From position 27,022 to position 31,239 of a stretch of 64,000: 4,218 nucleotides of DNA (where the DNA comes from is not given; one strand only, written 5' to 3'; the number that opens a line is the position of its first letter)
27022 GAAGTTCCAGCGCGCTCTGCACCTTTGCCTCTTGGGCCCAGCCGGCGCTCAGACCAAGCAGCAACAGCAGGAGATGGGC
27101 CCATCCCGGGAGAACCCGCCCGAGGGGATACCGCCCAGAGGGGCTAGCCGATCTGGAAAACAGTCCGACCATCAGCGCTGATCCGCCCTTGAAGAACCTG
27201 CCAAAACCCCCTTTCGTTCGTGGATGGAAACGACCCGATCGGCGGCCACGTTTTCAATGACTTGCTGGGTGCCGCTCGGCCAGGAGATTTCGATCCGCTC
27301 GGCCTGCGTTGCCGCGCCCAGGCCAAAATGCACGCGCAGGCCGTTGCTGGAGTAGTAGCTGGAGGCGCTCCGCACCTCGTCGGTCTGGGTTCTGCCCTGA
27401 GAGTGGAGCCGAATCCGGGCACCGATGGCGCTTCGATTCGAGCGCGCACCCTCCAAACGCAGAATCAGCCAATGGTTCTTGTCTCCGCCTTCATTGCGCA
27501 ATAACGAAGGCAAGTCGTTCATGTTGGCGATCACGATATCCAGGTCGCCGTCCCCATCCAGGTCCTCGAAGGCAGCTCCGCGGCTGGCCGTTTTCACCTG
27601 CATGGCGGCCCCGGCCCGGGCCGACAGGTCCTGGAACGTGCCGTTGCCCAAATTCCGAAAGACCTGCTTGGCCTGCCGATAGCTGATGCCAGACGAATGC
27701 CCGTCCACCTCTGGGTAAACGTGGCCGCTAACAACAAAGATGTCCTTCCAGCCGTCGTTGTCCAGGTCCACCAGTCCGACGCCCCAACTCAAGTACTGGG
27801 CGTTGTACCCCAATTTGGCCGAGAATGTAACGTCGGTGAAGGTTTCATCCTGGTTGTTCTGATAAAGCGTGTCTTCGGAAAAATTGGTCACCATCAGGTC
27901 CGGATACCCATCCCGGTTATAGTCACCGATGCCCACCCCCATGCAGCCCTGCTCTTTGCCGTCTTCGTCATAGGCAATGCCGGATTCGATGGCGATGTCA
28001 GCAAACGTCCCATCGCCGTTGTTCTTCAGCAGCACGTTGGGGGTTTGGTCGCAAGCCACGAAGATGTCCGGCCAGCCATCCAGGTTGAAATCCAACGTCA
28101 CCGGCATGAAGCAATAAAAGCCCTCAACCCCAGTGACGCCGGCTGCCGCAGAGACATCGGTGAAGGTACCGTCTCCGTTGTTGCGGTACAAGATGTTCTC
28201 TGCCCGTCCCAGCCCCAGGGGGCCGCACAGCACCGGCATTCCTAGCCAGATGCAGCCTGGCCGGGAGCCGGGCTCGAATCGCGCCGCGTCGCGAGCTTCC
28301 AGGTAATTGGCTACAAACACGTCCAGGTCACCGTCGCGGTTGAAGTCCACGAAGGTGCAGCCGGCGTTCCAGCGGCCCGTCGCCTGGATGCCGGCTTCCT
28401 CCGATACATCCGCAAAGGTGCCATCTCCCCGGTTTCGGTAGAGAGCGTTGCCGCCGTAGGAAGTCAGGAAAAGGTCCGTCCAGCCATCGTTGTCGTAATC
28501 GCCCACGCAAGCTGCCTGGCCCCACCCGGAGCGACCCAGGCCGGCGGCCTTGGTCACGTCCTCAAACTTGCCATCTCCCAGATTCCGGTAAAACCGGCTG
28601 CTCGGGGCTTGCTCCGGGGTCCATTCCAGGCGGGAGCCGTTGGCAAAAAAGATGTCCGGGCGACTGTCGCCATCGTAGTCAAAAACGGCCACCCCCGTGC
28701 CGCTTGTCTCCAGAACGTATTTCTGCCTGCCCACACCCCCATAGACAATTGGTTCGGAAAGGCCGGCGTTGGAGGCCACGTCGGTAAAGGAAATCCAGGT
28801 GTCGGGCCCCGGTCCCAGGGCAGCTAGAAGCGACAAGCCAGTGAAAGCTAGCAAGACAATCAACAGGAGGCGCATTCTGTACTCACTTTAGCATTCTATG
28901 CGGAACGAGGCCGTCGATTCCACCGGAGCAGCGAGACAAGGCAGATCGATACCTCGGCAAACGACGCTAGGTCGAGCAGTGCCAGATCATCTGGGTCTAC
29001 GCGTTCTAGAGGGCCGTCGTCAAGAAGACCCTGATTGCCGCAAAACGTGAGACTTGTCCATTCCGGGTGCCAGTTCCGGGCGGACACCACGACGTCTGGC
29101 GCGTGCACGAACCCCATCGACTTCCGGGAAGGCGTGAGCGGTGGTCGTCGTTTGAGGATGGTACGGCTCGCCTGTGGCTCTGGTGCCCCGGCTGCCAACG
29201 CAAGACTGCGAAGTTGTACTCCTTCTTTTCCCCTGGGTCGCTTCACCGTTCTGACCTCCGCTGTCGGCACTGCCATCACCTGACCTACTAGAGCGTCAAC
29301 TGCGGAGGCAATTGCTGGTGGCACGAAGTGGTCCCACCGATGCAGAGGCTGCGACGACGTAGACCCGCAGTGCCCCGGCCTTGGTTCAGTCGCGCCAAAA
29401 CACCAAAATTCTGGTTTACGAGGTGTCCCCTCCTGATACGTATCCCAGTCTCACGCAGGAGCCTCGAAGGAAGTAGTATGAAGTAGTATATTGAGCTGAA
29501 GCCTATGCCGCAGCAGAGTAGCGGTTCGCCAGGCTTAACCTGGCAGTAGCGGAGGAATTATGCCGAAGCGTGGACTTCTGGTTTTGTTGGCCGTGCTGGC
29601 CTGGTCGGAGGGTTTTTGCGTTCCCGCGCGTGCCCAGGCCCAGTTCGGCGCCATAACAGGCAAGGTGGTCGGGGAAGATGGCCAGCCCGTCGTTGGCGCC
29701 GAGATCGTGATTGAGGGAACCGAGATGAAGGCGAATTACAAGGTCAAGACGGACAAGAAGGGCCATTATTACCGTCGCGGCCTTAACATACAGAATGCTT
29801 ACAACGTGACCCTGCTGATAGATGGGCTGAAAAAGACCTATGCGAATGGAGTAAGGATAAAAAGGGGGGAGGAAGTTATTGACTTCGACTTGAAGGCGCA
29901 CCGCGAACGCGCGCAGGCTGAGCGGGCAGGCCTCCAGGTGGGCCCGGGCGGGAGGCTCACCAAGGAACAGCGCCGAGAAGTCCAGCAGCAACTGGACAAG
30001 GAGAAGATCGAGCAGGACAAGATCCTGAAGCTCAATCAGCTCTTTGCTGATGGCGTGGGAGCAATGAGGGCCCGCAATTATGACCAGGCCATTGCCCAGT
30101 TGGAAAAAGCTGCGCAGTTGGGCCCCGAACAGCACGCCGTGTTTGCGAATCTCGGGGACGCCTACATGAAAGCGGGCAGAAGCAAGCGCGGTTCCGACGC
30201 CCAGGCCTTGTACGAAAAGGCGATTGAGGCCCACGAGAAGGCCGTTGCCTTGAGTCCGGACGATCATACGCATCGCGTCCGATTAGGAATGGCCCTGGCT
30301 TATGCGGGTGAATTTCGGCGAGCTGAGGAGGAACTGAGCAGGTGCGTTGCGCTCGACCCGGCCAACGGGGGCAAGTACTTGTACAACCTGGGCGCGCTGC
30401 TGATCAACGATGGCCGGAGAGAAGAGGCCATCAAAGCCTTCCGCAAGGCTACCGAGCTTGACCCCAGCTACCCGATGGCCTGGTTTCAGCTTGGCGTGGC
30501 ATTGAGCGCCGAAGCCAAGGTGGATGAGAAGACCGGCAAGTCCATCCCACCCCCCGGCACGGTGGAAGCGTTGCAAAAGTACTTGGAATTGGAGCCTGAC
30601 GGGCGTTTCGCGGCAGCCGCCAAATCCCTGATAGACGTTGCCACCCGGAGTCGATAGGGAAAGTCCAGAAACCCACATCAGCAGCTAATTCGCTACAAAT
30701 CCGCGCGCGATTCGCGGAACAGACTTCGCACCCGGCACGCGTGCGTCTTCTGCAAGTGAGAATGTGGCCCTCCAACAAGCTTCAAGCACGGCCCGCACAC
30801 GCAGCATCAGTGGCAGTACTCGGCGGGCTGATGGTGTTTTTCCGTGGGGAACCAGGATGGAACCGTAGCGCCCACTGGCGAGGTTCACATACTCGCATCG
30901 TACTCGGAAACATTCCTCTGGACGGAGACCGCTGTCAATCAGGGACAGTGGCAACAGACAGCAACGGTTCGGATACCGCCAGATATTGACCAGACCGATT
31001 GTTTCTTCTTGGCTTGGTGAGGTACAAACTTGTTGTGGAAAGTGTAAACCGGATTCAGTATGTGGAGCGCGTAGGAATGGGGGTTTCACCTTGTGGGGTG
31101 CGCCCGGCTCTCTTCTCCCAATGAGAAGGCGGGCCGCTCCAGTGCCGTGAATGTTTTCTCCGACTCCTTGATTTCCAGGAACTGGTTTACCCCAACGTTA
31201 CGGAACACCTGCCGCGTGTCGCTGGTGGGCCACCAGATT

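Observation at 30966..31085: Three same-orientation terminal remnants of one IS3-family element (30966, 41320, 63464), each truncated to a different length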

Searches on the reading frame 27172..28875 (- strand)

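Call 14: search_protein_families(library=pfam, proteins=[window:27172-28875:-], max_evalue=0.01)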
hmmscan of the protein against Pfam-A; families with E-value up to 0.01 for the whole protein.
window:27172-28875:- (567 aa): 4 families
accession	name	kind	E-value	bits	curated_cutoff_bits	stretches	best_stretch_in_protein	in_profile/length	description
PF13517.12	FG-GAP_3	-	2.7e-57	191.6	26.9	5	126-188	1-61/61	FG-GAP-like repeat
PF07593.17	UnbV_ASPIC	-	3.7e-22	78.4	23.4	1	483-549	1-67/68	ASPIC and UnbV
PF01839.29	FG-GAP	-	2.4e-20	72.4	22.1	3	119-147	2-27/37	FG-GAP repeat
PF09339.16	HTH_IclR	-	0.0054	16.9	22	0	13-45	5-36/52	IclR helix-turn-helix domain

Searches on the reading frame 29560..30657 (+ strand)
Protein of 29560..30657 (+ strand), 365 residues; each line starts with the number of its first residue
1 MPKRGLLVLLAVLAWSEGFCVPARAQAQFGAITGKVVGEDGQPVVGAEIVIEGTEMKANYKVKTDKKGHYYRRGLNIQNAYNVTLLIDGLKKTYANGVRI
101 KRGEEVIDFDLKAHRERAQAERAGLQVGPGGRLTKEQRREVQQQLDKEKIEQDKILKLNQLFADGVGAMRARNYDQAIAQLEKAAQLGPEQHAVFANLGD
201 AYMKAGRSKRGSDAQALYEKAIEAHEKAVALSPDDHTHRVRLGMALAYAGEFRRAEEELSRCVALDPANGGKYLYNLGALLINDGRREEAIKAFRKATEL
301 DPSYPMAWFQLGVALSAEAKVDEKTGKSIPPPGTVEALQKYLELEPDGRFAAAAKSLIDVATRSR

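Call 14: search_protein_families(library=pfam, proteins=[window:29560-30657:+], max_evalue=0.01)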
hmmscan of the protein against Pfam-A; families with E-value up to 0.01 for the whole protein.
window:29560-30657:+ (365 aa): 21 families
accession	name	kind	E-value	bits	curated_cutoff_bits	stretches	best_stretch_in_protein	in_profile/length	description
PF07719.23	TPR_2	-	1.8e-19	68.6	27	2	272-303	2-33/34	Tetratricopeptide repeat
PF00515.34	TPR_1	-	1.4e-18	66.3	27.8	1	272-304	2-34/34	Tetratricopeptide repeat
PF13414.12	TPR_11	-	3.9e-18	65.3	26.8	2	285-315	8-38/42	TPR repeat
PF13181.12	TPR_8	-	1.3e-15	56.6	25.7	1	272-303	2-33/34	Tetratricopeptide repeat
PF13428.12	TPR_14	-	2.1e-15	56.1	23.5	1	274-312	4-42/44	Tetratricopeptide repeat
PF13431.12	TPR_17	-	3.2e-14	52.4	24.4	1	293-323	1-31/34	Tetratricopeptide repeat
PF13432.12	TPR_16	-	5e-14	52.9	32.7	3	241-305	2-65/65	Tetratricopeptide repeat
PF14559.12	TPR_19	-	9.3e-13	48.8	25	2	168-209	1-42/68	Tetratricopeptide repeat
PF13620.12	CarboxypepD_reg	-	3.7e-11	43.7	32.3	1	32-111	2-81/82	Carboxypeptidase regulatory-like domain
PF23914.1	TPR_CcmH_CycH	-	1e-09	38.9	42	0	218-269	66-120/158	Cytochrome c-type biogenesis protein H TPR domain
PF24575.1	TPR_Slam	-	1.2e-09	39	35.2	1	275-322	51-98/104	Surface lipoprotein assembly modifier, N-terminal TPR repeats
PF13371.12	TPR_9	-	5.4e-09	36.4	35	1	218-268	11-61/73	Tetratricopeptide repeat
PF13176.12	TPR_7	-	2.4e-07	30.7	27.9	0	274-302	2-32/36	Tetratricopeptide repeat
PF13424.12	TPR_12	-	5.2e-06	27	30.1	1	240-301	7-75/77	Tetratricopeptide repeat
PF13174.12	TPR_6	-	0.0001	23.2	26.3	0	274-302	3-31/33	Tetratricopeptide repeat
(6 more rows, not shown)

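Call 73: find_homologous_proteins(query=window:29560-30657:+, max_evalue=1e-40)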
Query window:29560-30657:+ (365 aa): 404 proteins with E <= 1e-40 among 8000 candidates; the best 120 are listed.
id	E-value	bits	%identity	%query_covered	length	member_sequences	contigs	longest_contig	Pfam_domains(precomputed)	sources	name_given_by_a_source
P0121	4.0e-213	725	91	100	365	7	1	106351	PF13431.13,PF23914.2,PF13414.13,PF13176.13,PF13428.13,PF13620.13,PF13374.13,PF14559.13,PF24575.2,PF13371.13,PF00515.35,PF13424.13,PF21033.5,PF13432.13,PF13181.13,PF07719.24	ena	-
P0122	3.4e-132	459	60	98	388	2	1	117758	PF13431.13,PF23914.2,PF13414.13,PF13428.13,PF13620.13,PF13374.13,PF14559.13,PF24575.2,PF02259.30,PF13371.13,PF00515.35,PF13424.13,PF13432.13,PF13181.13,PF07719.24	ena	-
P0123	9.9e-132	457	60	98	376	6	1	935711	PF13431.13,PF23914.2,PF13414.13,PF13428.13,PF13620.13,PF14559.13,PF13371.13,PF00515.35,PF21033.5,PF13432.13,PF13181.13,PF07719.24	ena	-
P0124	2.8e-125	436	57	98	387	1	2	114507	PF14559.13,PF13431.13,PF13414.13,PF13371.13,PF00515.35,PF13424.13,PF13432.13,PF13428.13,PF13620.13,PF13181.13,PF07719.24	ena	-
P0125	3.3e-123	429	58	98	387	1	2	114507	PF14559.13,PF13431.13,PF13414.13,PF13371.13,PF00515.35,PF13424.13,PF13432.13,PF13428.13,PF13620.13,PF13181.13,PF07719.24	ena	-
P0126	1.1e-119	418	57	98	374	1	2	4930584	PF14559.13,PF13431.13,PF23914.2,PF13414.13,PF13371.13,PF00515.35,PF13432.13,PF13428.13,PF13620.13,PF13181.13,PF07719.24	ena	-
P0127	7.2e-117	409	55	98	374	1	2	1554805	PF13431.13,PF23914.2,PF13414.13,PF13428.13,PF13620.13,PF14559.13,PF13371.13,PF00515.35,PF21033.5,PF13432.13,PF13181.13,PF07719.24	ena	-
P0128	4.9e-116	406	53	98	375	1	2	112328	PF14559.13,PF13431.13,PF23914.2,PF13414.13,PF13371.13,PF00515.35,PF13432.13,PF13428.13,PF13620.13,PF13181.13,PF07719.24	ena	-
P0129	5.6e-116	406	54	98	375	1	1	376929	PF14559.13,PF13431.13,PF23914.2,PF13414.13,PF00515.35,PF13432.13,PF13428.13,PF13620.13,PF13181.13,PF07719.24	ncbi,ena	-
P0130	1.4e-115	404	55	98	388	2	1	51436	PF13431.13,PF13414.13,PF00515.35,PF13424.13,PF13432.13,PF13428.13,PF13620.13,PF13181.13,PF07719.24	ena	-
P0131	9.0e-115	402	53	98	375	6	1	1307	PF14559.13,PF13431.13,PF23914.2,PF13414.13,PF00515.35,PF13432.13,PF13428.13,PF13620.13,PF13181.13,PF07719.24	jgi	jgi:tetratricopeptide (TPR) repeat protein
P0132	9.0e-114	398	56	98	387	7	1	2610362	PF13431.13,PF13414.13,PF00515.35,PF13424.13,PF13432.13,PF13428.13,PF13620.13,PF13181.13,PF07719.24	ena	-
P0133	1.4e-110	388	53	98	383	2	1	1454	PF13431.13,PF13414.13,PF13428.13,PF13620.13,PF14559.13,PF13371.13,PF00515.35,PF13424.13,PF21033.5,PF13432.13,PF13181.13,PF07719.24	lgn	-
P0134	3.7e-102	360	50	98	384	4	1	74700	PF13431.13,PF13414.13,PF13428.13,PF13620.13,PF14559.13,PF13371.13,PF00515.35,PF13424.13,PF21033.5,PF13432.13,PF13181.13,PF07719.24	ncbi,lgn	-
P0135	5.9e-99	350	69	60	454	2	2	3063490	PF13431.13,PF23914.2,PF13525.13,PF13414.13,PF25058.2,PF13176.13,PF13428.13,PF25064.2,PF13374.13,PF14559.13,PF24575.2,PF02259.30,PF13371.13,PF00515.35,PF13424.13,PF21033.5,PF13432.13,PF13181.13,PF07719.24,PF13174.13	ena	-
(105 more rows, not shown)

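Call 74: find_encoding_contigs(protein=P0121, flank=8000, max_places=3)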
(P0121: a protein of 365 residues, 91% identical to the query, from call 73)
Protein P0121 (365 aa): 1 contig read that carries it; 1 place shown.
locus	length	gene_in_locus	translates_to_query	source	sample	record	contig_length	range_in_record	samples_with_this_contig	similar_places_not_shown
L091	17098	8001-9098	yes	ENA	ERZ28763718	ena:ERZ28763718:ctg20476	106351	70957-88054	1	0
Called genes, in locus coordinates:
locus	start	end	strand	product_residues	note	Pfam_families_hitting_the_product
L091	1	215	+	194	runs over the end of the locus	-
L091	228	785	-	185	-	PF16912:Glu_dehyd_C (weak), PF00107:ADH_zinc_N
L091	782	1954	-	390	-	PF00364:Biotin_lipoyl, PF25917:BSH_RND (weak), PF25997:BSH_YhbJ (weak), PF02817:E3_binding, PF00198:2-oxoacid_dh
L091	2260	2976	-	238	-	PF26099:DUF8034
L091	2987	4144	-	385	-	PF26099:DUF8034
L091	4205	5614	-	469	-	PF20308:TPR-S (faint), PF13432:TPR_16 (weak), PF14559:TPR_19 (weak), PF14559:TPR_19 (weak), PF25063:ARM_TT21_C (weak), PF12895:ANAPC3 (weak), PF13432:TPR_16 (weak), PF14559:TPR_19, +20 more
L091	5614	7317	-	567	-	PF01839:FG-GAP (faint), PF13517:FG-GAP_3, PF07593:UnbV_ASPIC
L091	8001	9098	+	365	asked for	PF13620:CarboxypepD_reg, PF14559:TPR_19 (weak), PF13414:TPR_11 (weak), PF00515:TPR_1 (weak), PF07719:TPR_2, PF13181:TPR_8 (weak), PF13428:TPR_14 (weak), PF13414:TPR_11, +9 more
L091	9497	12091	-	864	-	PF13616:Rotamase_3, PF00639:Rotamase, PF13145:Rotamase_2, PF01839:FG-GAP (faint), PF13517:FG-GAP_3, PF07593:UnbV_ASPIC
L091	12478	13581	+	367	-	PF03786:UxuA, PF01261:AP_endonuc_2, PF03786:UxuA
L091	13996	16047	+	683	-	PF06452:CBM9_1 (weak), PF19313:DUF5916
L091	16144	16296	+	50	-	-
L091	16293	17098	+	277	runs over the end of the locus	PF23441:SDR (weak), PF00106:adh_short, PF08659:KR, PF13561:adh_short_C2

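Call 76: find_encoding_contigs(protein=P0123, flank=6000, max_places=2)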
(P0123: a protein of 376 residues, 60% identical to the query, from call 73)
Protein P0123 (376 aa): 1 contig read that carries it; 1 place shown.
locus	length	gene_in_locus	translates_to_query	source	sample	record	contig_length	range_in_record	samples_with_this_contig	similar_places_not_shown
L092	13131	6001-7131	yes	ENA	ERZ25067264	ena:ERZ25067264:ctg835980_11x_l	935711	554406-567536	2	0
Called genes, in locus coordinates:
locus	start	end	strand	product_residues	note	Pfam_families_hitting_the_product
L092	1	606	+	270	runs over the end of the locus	PF03781:FGE-sulfatase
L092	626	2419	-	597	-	PF00501:AMP-binding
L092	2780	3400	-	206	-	PF04542:Sigma70_r2, PF04545:Sigma70_r4, PF08281:Sigma70_r4_2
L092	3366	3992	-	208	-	PF10865:DUF2703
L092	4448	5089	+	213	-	PF13353:Fer4_12 (weak), PF04055:Radical_SAM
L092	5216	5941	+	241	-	PF02568:ThiI (faint), PF06508:QueC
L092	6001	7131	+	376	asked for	PF13620:CarboxypepD_reg, PF21033:RMD1-3 (faint), PF07719:TPR_2 (faint), PF13431:TPR_17 (faint), PF13428:TPR_14 (faint), PF00515:TPR_1 (faint), PF13181:TPR_8 (faint), PF13414:TPR_11 (weak), +4 more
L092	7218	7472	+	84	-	PF04945:YHS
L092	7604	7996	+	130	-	PF00376:MerR, PF13411:MerR_1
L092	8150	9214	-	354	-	PF01008:IF-2B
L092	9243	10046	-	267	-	PF02517:Rce1-like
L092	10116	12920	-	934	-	PF02463:SMC_N (faint), PF03193:RsgA_GTPase (faint), PF13191:AAA_16 (faint), PF13304:AAA_21 (faint), PF13476:AAA_23 (faint), PF17760:UvrA_inter, PF17755:UvrA_DNA-bind, PF00005:ABC_tran (weak), +1 more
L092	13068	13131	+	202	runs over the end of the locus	-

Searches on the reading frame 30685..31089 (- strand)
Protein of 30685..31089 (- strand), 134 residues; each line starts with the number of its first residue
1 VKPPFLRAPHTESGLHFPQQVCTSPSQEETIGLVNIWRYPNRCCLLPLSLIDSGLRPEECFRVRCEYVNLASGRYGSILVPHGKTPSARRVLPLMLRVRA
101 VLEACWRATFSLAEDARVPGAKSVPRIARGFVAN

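Call 14: search_protein_families(library=pfam, proteins=[window:30685-31089:-], max_evalue=0.01)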
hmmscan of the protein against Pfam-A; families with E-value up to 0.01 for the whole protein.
window:30685-31089:- (134 aa): 0 families
